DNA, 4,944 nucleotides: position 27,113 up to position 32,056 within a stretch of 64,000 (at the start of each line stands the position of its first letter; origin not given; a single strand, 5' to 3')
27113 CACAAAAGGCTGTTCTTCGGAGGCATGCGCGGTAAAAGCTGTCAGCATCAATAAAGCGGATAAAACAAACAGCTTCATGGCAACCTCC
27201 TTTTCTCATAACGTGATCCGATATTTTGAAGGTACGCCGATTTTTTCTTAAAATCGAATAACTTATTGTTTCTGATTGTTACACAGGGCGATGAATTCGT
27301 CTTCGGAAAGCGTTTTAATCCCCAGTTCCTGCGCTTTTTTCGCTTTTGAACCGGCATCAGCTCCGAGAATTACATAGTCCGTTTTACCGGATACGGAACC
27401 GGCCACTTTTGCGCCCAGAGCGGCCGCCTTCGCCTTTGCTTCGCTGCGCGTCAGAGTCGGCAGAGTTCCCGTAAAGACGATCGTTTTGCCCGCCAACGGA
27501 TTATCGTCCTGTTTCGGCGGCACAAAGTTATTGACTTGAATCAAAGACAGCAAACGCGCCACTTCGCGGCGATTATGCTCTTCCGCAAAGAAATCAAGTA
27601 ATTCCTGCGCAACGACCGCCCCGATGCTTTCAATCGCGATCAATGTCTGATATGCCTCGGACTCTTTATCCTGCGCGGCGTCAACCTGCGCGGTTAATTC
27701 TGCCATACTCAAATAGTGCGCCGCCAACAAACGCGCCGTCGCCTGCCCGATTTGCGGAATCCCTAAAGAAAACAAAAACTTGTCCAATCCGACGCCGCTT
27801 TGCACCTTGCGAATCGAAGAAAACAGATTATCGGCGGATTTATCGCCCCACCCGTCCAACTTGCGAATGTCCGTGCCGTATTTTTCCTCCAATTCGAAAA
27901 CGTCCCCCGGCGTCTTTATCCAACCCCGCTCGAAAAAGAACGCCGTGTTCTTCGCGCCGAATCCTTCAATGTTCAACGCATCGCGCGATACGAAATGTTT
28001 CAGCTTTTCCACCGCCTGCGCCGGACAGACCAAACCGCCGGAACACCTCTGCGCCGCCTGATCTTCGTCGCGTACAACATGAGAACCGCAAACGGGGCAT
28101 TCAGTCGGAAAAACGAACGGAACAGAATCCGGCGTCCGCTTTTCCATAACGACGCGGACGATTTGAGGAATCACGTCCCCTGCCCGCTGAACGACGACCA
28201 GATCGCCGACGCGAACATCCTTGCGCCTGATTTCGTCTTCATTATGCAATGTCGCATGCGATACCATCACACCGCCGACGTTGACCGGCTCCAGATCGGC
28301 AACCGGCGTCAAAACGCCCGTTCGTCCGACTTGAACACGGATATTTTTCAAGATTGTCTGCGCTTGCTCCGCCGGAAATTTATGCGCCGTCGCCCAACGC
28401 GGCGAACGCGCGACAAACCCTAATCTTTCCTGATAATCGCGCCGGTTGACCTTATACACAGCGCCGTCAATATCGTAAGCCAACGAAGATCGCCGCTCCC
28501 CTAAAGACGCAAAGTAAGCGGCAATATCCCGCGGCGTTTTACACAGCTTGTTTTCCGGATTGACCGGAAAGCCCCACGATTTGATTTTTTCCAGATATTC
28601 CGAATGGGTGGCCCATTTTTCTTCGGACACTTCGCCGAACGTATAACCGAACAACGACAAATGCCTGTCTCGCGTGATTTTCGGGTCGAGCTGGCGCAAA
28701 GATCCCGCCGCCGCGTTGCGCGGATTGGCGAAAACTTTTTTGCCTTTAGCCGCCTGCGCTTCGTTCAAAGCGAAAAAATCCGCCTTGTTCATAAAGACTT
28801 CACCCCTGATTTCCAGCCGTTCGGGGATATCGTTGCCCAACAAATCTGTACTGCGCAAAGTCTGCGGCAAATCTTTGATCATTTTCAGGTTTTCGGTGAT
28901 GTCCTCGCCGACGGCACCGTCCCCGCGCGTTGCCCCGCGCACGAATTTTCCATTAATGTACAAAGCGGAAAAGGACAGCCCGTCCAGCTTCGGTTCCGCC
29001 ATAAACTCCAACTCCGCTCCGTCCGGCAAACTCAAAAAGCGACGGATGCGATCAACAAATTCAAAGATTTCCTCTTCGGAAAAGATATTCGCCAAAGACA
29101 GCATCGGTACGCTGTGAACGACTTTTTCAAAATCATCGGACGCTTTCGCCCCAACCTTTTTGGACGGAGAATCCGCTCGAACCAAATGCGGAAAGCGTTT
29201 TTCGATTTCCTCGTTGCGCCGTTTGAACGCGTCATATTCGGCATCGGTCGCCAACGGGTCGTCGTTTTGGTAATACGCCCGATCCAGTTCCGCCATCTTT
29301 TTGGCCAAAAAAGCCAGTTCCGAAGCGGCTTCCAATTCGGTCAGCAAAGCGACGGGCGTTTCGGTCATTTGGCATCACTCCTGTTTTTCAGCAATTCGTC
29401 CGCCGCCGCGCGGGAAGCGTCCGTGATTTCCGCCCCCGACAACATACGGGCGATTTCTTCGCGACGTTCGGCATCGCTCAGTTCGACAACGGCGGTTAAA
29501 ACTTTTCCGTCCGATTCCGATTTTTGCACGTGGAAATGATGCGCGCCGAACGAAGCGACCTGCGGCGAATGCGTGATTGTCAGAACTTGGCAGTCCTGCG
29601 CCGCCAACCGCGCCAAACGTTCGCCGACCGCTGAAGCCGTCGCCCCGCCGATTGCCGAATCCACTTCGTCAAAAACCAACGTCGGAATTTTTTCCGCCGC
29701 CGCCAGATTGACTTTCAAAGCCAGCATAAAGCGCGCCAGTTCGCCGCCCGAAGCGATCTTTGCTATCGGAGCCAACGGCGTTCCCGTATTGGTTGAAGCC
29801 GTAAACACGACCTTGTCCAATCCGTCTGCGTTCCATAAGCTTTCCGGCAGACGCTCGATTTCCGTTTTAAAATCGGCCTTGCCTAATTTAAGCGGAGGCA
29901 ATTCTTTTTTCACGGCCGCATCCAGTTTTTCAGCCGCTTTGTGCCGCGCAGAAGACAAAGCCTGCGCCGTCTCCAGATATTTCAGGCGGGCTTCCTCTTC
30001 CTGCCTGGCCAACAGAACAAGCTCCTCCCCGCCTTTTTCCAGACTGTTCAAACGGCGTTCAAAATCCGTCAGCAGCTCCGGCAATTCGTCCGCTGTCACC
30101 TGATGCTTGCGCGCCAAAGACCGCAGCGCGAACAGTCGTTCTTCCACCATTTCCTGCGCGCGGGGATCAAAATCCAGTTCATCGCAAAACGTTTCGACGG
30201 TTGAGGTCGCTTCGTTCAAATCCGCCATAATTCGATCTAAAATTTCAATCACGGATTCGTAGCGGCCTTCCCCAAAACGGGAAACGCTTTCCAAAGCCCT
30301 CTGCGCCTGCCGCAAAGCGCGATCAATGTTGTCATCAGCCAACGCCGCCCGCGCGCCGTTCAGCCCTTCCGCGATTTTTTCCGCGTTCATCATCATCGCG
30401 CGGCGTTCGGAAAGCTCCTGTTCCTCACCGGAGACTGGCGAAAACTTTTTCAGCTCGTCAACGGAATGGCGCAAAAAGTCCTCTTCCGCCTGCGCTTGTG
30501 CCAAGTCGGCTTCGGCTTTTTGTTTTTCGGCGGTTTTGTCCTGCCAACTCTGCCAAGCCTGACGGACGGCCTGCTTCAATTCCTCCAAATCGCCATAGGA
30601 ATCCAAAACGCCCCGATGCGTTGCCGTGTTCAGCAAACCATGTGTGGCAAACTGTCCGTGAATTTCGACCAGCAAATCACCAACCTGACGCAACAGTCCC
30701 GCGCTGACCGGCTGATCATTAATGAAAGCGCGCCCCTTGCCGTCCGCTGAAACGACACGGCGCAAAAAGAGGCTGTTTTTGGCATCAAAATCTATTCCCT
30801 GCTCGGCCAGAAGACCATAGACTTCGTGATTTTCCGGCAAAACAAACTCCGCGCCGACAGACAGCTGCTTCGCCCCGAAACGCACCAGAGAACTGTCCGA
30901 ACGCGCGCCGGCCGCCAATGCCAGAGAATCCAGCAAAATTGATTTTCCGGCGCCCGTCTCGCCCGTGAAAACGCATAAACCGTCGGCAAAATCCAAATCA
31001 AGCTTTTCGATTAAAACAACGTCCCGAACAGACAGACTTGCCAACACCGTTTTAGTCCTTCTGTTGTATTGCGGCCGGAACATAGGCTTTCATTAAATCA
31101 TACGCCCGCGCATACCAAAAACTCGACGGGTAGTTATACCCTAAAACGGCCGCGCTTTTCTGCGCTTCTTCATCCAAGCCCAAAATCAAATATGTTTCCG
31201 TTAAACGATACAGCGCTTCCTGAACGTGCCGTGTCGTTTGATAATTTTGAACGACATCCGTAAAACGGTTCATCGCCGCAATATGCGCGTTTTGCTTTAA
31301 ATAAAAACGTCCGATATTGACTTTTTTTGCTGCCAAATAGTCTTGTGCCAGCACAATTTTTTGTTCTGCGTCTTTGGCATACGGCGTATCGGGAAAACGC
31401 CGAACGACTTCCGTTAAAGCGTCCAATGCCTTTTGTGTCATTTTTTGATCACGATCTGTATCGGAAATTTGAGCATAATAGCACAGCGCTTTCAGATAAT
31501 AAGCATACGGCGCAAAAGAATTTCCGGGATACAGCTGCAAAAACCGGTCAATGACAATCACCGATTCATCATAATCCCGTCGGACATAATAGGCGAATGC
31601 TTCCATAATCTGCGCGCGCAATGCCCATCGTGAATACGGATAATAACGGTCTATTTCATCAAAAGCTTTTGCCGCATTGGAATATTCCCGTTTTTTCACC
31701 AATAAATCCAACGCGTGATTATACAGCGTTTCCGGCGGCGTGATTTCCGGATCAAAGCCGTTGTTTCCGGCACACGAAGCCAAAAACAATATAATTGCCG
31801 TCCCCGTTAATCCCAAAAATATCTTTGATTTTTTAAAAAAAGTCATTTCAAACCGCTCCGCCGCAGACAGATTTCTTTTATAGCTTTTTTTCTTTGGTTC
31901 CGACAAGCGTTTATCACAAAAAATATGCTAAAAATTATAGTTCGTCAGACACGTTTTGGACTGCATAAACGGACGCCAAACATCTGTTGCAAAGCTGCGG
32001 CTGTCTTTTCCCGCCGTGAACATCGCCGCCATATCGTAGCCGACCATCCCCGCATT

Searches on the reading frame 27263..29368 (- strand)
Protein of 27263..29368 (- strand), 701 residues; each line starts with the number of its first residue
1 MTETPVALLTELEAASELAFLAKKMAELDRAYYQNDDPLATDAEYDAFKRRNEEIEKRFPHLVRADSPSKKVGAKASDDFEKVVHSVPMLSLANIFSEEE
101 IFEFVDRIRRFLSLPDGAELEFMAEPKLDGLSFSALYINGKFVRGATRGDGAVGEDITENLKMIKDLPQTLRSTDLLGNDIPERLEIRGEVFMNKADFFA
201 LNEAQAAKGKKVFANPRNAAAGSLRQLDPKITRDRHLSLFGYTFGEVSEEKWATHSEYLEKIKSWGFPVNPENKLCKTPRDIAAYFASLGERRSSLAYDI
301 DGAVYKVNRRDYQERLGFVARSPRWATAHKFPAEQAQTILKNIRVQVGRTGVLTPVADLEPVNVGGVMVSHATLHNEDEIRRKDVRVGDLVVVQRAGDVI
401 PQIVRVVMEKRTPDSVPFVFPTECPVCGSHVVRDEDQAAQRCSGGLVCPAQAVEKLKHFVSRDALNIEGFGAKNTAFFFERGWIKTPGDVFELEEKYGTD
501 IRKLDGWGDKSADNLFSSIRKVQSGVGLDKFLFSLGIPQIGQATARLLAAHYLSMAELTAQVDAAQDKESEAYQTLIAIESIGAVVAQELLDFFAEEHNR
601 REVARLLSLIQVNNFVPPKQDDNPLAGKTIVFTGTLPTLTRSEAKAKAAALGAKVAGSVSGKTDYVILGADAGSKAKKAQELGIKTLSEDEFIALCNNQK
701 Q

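Call 30: search_protein_families(library=pfam, proteins=[window:27263-29368:-], max_evalue=0.001)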
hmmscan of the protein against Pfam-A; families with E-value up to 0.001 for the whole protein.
window:27263-29368:- (701 aa): 6 families
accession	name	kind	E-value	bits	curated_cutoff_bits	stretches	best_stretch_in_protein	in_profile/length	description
PF01653.23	DNA_ligase_aden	-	7.9e-90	301.2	27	1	79-334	3-253/253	NAD-dependent DNA ligase adenylation domain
PF03120.22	DNA_ligase_OB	-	1.4e-34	118.2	32.9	1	337-414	1-78/79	NAD-dependent DNA ligase OB-fold domain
PF00533.33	BRCT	-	9.2e-15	55.1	21.3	1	622-694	3-76/78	BRCA1 C Terminus (BRCT) domain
PF12826.13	HHH_2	-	8e-14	52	27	1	530-601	1-62/64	Helix-hairpin-helix motif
PF03119.21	DNA_ligase_ZBD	-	1.1e-10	41.7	25.8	1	423-450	1-27/27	NAD-dependent DNA ligase C4 zinc finger domain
PF12738.14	PTCB-BRCT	-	0.00018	21.9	22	1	632-688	5-60/63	twin BRCT domain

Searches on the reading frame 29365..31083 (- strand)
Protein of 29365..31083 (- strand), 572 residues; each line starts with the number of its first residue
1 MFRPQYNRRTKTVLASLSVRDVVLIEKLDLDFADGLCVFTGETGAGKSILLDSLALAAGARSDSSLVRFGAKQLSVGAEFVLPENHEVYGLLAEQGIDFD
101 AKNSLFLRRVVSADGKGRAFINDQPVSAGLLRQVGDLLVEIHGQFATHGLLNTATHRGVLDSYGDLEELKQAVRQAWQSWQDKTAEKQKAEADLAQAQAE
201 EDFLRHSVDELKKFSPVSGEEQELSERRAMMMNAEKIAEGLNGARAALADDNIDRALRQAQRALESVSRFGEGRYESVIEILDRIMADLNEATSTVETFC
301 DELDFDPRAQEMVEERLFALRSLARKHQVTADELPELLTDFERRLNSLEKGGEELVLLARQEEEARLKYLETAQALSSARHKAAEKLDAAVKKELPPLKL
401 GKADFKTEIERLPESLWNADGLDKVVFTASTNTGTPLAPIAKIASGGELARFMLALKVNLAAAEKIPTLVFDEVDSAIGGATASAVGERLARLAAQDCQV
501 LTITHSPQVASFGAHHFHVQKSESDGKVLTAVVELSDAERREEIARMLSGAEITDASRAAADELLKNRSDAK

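Call 30: search_protein_families(library=pfam, proteins=[window:29365-31083:-], max_evalue=0.001)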
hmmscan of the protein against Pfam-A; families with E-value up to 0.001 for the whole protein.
window:29365-31083:- (572 aa): 3 families
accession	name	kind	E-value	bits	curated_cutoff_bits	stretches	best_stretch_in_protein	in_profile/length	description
PF02463.25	SMC_N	-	4.4e-14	52.9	40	1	26-521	16-213/220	RecF/RecN/SMC N terminal domain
PF13476.12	AAA_23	-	2.2e-08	35.4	27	1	17-256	2-155/201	AAA domain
PF13304.12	AAA_21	-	5.1e-05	23.9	27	0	460-509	256-302/304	AAA domain, putative AbiEii toxin, Type IV TA system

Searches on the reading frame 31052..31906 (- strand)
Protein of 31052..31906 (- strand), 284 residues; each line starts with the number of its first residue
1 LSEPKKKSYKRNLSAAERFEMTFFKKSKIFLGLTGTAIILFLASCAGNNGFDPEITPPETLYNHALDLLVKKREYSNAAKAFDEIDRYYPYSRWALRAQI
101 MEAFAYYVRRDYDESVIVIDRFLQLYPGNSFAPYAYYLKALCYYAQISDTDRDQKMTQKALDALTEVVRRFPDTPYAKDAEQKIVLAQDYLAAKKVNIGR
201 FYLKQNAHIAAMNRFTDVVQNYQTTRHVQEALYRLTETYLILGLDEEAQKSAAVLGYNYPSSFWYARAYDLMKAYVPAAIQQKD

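Call 30: search_protein_families(library=pfam, proteins=[window:31052-31906:-], max_evalue=0.001)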
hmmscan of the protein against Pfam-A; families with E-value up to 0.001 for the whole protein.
window:31052-31906:- (284 aa): 4 families
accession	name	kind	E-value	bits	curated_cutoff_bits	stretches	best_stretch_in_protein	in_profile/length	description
PF13525.12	YfiO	-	8.7e-50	169.8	25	1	57-251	4-200/203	Outer membrane lipoprotein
PF13512.12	TPR_18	-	6.7e-16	59.2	21.9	1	53-183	6-144/145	Tetratricopeptide repeat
PF13174.12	TPR_6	-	3.6e-10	40.2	26.3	1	134-174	1-33/33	Tetratricopeptide repeat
PF13428.12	TPR_14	-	0.00047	21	23.5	0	97-130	2-35/44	Tetratricopeptide repeat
